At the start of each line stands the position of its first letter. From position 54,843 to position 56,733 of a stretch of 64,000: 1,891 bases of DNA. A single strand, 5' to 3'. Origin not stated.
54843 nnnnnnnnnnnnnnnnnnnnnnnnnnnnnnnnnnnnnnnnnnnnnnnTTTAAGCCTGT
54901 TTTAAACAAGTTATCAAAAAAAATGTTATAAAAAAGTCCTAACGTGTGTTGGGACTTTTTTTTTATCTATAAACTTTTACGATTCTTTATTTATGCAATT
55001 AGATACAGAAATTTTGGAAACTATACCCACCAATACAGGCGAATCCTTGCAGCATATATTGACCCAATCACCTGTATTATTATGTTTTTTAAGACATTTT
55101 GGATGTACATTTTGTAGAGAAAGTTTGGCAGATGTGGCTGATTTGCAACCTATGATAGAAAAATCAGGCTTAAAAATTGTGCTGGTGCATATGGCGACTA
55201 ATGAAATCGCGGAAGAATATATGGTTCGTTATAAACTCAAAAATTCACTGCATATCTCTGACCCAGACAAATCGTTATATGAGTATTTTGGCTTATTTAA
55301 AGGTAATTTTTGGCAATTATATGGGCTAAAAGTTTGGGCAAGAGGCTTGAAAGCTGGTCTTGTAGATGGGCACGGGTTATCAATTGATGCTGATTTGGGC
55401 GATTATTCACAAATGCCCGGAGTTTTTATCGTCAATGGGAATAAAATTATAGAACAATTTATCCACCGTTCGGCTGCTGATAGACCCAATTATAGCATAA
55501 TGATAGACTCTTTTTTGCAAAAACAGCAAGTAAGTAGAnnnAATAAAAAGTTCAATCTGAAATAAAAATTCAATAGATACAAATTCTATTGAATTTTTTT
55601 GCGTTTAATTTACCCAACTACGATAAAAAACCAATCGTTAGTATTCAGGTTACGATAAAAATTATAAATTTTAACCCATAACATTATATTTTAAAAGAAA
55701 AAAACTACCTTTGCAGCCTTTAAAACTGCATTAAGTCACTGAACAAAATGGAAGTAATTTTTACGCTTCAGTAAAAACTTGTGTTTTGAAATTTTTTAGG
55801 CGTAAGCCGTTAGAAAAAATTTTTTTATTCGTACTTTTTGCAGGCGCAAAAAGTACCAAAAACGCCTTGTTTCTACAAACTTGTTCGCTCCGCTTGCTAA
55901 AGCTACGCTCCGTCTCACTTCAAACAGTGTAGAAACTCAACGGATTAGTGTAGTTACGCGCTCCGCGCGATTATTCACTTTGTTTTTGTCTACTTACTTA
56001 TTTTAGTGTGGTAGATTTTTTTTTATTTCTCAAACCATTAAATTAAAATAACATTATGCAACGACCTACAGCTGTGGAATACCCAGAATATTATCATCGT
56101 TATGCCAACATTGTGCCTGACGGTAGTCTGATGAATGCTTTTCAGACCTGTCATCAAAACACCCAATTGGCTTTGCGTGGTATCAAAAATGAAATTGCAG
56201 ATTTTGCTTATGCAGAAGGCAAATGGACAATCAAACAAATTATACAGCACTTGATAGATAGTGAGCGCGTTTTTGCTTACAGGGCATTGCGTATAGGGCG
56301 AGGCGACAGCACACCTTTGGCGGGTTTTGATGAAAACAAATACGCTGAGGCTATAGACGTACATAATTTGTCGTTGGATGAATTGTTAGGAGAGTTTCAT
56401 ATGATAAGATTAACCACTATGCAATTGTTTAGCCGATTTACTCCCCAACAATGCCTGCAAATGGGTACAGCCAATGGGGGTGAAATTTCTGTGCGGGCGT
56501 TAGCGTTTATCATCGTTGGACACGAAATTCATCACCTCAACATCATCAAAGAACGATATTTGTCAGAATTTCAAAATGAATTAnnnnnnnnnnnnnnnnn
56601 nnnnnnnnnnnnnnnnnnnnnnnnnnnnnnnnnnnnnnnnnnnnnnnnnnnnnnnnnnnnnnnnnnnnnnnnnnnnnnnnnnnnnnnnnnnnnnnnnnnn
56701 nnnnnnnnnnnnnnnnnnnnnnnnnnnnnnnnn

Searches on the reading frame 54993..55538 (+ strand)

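Call 29: search_protein_families(library=pfam, proteins=[window:54993-55538:+], max_evalue=0.001)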
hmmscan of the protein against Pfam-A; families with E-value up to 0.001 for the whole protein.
window:54993-55538:+ (182 aa): 3 families
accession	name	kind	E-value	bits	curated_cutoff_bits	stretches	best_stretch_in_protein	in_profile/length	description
PF00578.27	AhpC-TSA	-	5.7e-07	30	26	1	20-154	21-122/124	AhpC/TSA family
PF13911.12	AhpC-TSA_2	-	2.7e-05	25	27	1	50-156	4-110/114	AhpC/TSA antioxidant enzyme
PF08534.16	Redoxin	-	9.4e-05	22.7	26.6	1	19-100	23-103/148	Redoxin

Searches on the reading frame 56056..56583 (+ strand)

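Call 29: search_protein_families(library=pfam, proteins=[window:56056-56583:+], max_evalue=0.001)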
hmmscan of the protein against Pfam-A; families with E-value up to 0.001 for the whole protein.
window:56056-56583:+ (176 aa): 2 families
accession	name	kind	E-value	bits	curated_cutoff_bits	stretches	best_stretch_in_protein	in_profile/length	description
PF12867.12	DinB_2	-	1e-18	68.4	24.8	1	29-164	2-128/128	DinB superfamily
PF04978.18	MST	-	0.0003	21.7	27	1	28-160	5-136/149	Mycothiol-S-transferase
